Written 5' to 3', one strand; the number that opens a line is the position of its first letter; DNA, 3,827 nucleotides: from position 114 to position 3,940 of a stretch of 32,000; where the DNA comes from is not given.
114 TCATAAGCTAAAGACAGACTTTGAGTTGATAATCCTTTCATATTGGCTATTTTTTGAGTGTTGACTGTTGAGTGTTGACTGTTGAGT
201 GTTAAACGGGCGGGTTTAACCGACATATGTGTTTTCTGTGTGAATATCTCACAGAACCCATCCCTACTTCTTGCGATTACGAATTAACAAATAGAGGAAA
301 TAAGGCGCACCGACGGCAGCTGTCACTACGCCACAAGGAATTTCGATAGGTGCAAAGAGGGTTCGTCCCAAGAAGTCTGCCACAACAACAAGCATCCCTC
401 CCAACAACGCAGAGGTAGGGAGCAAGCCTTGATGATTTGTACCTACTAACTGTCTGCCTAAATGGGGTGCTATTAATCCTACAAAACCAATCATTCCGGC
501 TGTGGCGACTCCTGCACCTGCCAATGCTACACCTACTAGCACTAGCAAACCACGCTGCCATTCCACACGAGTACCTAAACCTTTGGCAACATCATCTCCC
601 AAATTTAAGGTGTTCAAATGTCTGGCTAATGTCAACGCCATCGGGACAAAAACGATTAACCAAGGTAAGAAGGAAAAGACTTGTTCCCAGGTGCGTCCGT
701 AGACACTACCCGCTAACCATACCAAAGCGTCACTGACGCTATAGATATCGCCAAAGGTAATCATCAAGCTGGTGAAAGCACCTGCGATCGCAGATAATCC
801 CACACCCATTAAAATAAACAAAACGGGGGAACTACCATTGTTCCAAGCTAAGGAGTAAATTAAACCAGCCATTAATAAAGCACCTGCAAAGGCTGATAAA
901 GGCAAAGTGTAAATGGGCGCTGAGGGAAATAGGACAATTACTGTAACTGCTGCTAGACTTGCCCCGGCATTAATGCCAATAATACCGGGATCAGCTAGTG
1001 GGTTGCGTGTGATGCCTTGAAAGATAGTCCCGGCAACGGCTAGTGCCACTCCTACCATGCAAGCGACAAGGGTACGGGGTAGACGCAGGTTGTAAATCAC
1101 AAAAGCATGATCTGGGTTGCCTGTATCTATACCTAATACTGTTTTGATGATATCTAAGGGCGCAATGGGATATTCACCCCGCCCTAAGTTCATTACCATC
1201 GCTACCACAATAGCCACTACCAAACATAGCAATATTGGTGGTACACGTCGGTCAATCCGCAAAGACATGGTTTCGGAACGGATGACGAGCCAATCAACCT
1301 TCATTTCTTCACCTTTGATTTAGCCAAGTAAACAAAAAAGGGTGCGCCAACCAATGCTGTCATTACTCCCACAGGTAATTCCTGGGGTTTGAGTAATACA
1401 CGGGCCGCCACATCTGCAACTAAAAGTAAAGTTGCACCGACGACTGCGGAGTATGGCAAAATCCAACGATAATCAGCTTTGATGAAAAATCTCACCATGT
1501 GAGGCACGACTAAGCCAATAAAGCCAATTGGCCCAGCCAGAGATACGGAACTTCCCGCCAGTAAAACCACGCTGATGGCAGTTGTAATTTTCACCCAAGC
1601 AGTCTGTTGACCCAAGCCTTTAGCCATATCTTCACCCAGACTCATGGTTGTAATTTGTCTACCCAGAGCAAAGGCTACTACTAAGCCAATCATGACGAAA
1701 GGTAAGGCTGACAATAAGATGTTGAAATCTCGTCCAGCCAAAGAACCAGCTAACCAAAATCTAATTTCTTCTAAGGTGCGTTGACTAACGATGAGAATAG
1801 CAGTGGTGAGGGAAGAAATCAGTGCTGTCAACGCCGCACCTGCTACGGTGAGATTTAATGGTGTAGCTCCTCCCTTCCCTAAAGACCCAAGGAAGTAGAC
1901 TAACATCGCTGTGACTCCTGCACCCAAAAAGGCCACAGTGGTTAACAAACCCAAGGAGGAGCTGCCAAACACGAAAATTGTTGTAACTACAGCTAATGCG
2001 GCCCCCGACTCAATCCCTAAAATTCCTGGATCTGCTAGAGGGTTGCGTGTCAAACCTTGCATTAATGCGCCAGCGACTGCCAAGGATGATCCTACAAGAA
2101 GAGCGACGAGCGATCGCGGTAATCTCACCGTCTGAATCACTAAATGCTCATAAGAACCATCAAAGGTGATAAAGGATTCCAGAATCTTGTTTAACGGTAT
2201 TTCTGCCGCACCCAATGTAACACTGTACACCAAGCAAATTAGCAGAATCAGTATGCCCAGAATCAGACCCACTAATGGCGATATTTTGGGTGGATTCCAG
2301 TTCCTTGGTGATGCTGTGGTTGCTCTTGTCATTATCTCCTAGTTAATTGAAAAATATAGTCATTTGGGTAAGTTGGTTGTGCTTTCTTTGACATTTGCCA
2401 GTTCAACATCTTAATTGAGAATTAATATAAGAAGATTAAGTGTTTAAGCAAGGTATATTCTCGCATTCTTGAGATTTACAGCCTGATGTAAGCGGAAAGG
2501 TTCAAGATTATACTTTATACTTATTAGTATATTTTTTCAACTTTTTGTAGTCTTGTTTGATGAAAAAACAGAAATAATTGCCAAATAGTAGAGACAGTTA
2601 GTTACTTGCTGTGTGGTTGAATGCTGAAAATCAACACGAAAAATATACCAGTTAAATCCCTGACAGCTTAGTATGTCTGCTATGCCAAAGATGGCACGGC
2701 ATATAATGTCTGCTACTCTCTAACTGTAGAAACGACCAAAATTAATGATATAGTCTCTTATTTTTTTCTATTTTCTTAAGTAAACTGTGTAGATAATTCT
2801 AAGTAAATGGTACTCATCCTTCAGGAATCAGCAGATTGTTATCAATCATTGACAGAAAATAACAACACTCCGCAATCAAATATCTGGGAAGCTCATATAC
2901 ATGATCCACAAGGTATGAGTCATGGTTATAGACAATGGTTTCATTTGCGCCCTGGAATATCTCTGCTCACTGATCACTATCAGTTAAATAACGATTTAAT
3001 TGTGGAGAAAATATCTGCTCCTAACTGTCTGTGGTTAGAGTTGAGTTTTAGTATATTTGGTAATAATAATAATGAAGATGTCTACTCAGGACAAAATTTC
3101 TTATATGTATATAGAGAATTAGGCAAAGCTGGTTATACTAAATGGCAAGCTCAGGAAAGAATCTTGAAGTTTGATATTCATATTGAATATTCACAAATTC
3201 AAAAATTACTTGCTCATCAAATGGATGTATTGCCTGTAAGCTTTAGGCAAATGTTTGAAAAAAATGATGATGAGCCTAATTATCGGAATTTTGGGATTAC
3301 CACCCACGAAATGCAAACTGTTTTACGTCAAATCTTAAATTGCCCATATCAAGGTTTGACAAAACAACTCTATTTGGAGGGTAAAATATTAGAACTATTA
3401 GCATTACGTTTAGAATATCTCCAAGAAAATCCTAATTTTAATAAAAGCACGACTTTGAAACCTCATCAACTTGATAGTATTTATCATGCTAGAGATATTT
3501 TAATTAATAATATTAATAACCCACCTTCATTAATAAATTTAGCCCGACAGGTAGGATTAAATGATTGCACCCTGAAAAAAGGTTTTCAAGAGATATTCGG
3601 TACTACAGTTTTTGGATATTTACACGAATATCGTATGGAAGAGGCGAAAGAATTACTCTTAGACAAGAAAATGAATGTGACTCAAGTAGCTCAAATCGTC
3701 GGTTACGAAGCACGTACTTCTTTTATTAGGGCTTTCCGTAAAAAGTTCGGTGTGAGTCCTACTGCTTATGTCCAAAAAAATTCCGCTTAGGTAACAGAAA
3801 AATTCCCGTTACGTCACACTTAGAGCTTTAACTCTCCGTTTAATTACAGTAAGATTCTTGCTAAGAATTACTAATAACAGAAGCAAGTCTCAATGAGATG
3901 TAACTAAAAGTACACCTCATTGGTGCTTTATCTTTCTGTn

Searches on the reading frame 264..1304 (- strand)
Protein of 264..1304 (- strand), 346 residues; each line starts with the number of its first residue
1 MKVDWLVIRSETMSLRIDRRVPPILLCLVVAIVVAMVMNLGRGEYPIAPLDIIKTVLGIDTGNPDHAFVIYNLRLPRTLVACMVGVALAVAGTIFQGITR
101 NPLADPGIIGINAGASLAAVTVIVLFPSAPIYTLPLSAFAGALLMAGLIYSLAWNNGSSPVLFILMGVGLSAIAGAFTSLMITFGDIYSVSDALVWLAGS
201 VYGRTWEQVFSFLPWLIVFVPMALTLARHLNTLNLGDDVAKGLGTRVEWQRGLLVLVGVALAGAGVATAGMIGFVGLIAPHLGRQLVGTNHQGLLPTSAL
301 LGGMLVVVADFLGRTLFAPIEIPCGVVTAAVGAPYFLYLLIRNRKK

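Call 69: search_protein_families(library=pfam, proteins=[window:264-1304:-], max_evalue=0.001)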
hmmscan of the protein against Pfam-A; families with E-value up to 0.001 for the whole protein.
window:264-1304:- (346 aa): 1 family
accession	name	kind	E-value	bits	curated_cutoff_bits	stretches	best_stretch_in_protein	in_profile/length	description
PF01032.23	FecCD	-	1.5e-97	326.8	26.5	1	32-342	2-311/311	FecCD transport family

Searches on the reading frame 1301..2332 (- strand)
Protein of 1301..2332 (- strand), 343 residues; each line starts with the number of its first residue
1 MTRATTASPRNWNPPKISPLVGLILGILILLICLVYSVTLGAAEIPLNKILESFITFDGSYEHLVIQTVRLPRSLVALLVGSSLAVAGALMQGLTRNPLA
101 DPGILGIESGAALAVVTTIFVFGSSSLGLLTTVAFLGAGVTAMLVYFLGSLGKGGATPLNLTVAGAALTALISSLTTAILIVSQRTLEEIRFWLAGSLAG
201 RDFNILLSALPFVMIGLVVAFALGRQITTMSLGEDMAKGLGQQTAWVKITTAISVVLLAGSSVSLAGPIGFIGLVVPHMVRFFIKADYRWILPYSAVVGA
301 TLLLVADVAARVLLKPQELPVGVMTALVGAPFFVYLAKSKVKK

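Call 69: search_protein_families(library=pfam, proteins=[window:1301-2332:-], max_evalue=0.001)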
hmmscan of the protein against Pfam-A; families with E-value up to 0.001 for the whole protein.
window:1301-2332:- (343 aa): 1 family
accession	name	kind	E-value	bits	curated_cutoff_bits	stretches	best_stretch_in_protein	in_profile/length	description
PF01032.23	FecCD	-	1.2e-97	327.2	26.5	1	29-337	1-309/311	FecCD transport family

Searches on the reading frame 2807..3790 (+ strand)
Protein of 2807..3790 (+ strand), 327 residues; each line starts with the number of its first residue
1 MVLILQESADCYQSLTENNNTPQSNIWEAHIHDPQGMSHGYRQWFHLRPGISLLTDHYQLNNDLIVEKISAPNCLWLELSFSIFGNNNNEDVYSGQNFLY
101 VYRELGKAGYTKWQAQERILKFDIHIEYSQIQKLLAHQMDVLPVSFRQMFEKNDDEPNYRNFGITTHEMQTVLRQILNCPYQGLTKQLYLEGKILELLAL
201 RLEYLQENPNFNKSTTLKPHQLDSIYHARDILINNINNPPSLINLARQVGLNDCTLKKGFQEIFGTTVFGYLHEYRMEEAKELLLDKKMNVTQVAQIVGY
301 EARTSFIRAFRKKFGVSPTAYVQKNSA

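Call 4: search_protein_families(library=pfam, proteins=[window:2807-3790:+], max_evalue=0.01)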
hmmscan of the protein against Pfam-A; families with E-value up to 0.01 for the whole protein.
window:2807-3790:+ (327 aa): 2 families
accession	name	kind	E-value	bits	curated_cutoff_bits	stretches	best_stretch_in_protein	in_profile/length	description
PF12833.13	HTH_18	-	1.2e-23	83.6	33.6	1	245-323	1-79/80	Helix-turn-helix domain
PF00165.29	HTH_AraC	-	1.3e-10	41.6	26.6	1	286-323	6-42/42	Bacterial regulatory helix-turn-helix proteins, AraC family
